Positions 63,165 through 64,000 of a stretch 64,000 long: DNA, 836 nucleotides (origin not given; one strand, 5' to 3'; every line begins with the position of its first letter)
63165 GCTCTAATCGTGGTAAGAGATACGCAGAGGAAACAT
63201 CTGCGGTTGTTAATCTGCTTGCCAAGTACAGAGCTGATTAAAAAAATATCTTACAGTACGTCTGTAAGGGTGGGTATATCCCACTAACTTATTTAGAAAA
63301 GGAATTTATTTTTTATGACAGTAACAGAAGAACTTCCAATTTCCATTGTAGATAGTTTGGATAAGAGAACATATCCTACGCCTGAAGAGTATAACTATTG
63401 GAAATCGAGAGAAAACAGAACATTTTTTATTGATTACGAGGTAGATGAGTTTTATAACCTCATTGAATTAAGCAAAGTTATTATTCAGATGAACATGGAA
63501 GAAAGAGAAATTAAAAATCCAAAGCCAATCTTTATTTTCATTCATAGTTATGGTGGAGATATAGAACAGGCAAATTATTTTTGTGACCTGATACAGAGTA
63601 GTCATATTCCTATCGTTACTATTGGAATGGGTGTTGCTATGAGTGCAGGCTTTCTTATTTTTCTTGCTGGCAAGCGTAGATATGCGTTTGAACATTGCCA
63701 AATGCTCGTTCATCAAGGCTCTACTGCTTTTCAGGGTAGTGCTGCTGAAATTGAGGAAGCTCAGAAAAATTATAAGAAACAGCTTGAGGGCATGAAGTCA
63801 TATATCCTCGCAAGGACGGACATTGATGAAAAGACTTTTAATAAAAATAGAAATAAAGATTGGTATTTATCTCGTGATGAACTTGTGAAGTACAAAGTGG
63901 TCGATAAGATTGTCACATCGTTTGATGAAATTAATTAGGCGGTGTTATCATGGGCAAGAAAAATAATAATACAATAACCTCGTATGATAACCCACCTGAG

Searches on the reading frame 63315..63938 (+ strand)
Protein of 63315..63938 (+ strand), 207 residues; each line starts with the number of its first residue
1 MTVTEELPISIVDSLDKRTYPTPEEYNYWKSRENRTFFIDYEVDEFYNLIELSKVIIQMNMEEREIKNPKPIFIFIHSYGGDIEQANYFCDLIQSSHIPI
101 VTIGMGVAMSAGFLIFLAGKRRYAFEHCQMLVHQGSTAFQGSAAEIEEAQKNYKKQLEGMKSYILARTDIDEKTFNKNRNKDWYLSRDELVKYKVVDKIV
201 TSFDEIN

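Call 63: search_protein_families(library=phrogs, proteins=[window:63315-63938:+], max_evalue=0.00001)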
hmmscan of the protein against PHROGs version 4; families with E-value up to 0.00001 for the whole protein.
window:63315-63938:+ (207 aa): 6 families
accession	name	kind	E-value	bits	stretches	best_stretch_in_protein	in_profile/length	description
phrog_94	-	head and packaging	9.9e-22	79.1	1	31-201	77-251/622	head maturation protease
phrog_1827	-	other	9.1e-18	65.3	1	33-191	23-174/202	ATP-dependent protease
phrog_1684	-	head and packaging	3.8e-13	50.6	1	64-193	68-196/284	head maturation protease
phrog_2976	-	head and packaging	4.4e-11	44.1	1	65-201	47-183/394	head maturation protease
phrog_5410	-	other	1e-10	42.4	1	67-166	53-156/323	ATP-dependent protease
phrog_133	-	head and packaging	2.8e-08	33.9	1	68-204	47-183/668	head maturation protease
